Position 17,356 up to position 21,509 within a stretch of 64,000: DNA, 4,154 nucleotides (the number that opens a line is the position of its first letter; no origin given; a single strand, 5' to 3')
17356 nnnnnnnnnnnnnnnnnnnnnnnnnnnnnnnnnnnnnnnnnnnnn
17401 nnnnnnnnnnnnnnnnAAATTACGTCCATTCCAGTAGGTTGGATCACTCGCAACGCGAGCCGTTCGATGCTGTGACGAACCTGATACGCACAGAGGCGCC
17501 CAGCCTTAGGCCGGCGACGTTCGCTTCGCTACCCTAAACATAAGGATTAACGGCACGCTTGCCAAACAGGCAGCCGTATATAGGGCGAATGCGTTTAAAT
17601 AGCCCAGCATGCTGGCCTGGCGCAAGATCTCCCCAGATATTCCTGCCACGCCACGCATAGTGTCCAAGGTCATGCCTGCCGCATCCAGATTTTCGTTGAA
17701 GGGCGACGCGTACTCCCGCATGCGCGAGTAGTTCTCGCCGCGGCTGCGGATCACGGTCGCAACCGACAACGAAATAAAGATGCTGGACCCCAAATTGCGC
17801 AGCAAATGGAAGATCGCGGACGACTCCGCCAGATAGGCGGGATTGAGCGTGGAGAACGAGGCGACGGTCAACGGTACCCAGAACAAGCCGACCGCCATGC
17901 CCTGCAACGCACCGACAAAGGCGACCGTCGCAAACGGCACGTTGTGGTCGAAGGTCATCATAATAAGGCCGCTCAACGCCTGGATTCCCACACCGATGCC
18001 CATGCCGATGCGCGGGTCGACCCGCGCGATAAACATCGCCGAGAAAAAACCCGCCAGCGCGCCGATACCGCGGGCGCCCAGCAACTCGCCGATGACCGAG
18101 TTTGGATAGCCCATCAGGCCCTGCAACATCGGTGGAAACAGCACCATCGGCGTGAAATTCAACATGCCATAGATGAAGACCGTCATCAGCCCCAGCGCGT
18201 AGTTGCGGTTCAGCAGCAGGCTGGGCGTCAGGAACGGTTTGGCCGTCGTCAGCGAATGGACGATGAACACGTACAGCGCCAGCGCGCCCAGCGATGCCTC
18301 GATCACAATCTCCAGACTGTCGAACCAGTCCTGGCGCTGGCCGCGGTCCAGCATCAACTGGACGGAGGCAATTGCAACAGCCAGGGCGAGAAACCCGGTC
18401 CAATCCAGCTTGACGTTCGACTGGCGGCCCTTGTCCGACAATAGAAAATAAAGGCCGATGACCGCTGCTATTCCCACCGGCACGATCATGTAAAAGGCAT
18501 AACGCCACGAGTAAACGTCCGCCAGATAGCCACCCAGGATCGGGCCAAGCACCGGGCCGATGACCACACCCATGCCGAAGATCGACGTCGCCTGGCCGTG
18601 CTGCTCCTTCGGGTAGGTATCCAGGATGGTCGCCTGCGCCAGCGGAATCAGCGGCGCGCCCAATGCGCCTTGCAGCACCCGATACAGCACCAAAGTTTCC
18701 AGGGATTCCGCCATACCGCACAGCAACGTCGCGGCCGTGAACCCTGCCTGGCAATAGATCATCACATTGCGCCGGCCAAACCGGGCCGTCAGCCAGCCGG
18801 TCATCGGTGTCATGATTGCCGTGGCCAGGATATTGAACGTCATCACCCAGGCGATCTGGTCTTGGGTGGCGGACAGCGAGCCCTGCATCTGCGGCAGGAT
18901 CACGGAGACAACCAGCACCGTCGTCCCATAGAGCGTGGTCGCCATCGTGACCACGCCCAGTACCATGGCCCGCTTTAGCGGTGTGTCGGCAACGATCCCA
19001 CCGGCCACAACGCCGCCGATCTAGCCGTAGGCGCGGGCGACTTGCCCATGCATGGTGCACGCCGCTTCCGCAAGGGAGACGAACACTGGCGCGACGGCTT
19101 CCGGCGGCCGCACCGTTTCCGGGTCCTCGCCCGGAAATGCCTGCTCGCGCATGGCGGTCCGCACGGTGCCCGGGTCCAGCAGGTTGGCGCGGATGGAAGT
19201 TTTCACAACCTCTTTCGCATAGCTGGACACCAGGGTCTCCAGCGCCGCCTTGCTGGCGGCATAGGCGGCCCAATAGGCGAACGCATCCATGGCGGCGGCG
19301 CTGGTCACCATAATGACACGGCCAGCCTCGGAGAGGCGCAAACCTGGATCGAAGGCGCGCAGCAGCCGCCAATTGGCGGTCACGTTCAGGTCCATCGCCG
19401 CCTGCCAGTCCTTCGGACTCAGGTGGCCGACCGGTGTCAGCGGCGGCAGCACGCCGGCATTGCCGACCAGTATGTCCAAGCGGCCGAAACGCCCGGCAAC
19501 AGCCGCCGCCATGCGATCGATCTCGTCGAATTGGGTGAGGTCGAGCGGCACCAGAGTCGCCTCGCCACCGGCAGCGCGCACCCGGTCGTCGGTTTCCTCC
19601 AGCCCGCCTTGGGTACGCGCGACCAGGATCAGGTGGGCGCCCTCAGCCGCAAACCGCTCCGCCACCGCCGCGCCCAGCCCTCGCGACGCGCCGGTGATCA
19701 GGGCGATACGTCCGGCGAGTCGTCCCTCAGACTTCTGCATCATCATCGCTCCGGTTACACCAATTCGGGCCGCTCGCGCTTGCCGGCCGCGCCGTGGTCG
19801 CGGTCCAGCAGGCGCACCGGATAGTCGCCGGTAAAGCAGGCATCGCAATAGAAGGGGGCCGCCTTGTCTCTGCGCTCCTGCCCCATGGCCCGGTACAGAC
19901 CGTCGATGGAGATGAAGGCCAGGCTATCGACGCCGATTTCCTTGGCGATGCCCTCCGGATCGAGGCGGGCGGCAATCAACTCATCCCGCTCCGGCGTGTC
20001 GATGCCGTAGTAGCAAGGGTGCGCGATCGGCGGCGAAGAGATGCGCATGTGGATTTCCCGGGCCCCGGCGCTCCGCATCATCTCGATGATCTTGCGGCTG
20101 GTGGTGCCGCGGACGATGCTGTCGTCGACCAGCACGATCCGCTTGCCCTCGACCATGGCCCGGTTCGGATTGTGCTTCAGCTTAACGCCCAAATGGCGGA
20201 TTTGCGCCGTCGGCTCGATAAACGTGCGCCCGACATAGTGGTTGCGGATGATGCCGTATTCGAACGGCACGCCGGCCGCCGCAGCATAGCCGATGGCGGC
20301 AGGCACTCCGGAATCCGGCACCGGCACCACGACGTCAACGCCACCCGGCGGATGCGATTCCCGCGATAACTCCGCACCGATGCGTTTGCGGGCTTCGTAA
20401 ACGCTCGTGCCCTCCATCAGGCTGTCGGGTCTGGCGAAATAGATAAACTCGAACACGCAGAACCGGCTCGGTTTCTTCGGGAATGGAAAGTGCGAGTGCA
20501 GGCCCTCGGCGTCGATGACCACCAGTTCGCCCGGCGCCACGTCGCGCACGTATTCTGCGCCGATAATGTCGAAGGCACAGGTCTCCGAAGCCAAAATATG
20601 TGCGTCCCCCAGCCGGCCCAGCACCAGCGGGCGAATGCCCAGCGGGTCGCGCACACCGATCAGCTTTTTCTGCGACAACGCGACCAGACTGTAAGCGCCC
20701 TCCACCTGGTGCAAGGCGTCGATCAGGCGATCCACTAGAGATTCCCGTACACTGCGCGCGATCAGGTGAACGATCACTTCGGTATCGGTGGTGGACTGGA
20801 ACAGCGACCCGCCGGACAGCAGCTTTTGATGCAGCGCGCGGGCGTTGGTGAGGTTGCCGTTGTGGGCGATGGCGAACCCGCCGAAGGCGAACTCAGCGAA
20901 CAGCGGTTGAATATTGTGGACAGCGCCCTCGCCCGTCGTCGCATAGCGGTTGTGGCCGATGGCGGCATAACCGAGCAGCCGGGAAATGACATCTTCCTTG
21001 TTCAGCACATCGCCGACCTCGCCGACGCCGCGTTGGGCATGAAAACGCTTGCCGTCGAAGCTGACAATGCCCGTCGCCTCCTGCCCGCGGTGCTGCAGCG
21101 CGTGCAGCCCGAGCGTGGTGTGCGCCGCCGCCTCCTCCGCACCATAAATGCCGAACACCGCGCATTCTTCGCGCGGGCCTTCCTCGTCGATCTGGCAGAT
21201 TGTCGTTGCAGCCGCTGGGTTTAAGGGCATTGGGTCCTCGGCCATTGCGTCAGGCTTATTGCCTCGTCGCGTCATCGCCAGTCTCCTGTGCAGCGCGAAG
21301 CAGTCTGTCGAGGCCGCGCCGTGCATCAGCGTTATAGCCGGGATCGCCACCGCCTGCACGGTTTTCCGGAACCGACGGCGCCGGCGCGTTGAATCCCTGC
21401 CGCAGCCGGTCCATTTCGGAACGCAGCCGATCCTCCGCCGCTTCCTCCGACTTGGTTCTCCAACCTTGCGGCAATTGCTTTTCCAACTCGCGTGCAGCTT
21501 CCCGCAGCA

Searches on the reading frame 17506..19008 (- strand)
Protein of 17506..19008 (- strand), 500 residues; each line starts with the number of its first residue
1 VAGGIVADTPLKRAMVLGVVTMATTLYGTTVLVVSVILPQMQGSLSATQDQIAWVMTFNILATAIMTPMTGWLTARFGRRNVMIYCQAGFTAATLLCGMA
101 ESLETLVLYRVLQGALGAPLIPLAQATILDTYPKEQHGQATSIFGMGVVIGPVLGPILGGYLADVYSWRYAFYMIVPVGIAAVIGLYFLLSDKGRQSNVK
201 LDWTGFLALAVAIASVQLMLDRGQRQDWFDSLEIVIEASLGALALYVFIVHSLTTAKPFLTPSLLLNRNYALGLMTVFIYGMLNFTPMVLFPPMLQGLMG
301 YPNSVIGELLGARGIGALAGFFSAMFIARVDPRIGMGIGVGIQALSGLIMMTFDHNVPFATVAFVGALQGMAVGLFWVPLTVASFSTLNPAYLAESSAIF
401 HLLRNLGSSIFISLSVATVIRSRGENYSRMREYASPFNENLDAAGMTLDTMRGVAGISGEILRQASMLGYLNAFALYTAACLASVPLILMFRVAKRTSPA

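Call 62: search_protein_families(library=pfam, proteins=[window:17506-19008:-], max_evalue=0.001)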
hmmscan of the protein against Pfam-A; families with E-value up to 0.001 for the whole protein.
window:17506-19008:- (500 aa): 3 families
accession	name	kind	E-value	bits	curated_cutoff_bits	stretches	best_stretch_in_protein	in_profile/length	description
PF07690.21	MFS_1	-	2.8e-49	168.4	33.4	1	22-411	3-346/347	Major Facilitator Superfamily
PF00083.30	Sugar_tr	-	2.5e-08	33.7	22.3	1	45-189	38-191/452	Sugar (and other) transporter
PF05977.19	MFS_3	-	0.00064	18.7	27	1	14-173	9-173/524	Transmembrane secretion effector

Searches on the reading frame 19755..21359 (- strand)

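Call 62: search_protein_families(library=pfam, proteins=[window:19755-21359:-], max_evalue=0.001)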
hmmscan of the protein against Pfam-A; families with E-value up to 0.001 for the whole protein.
window:19755-21359:- (534 aa): 4 families
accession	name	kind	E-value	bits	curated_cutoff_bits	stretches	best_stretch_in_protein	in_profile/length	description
PF13537.11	GATase_7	-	8e-18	65.1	25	1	146-263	9-121/123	Glutamine amidotransferase domain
PF13522.11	GATase_6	-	2.2e-17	63.7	27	1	132-259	12-130/130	Glutamine amidotransferase domain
PF00156.33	Pribosyltran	-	1.3e-10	41.3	26.3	1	326-438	13-120/158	Phosphoribosyl transferase domain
PF13230.11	GATase_4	-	0.00013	21.4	23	1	132-208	73-145/272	Glutamine amidotransferases class-II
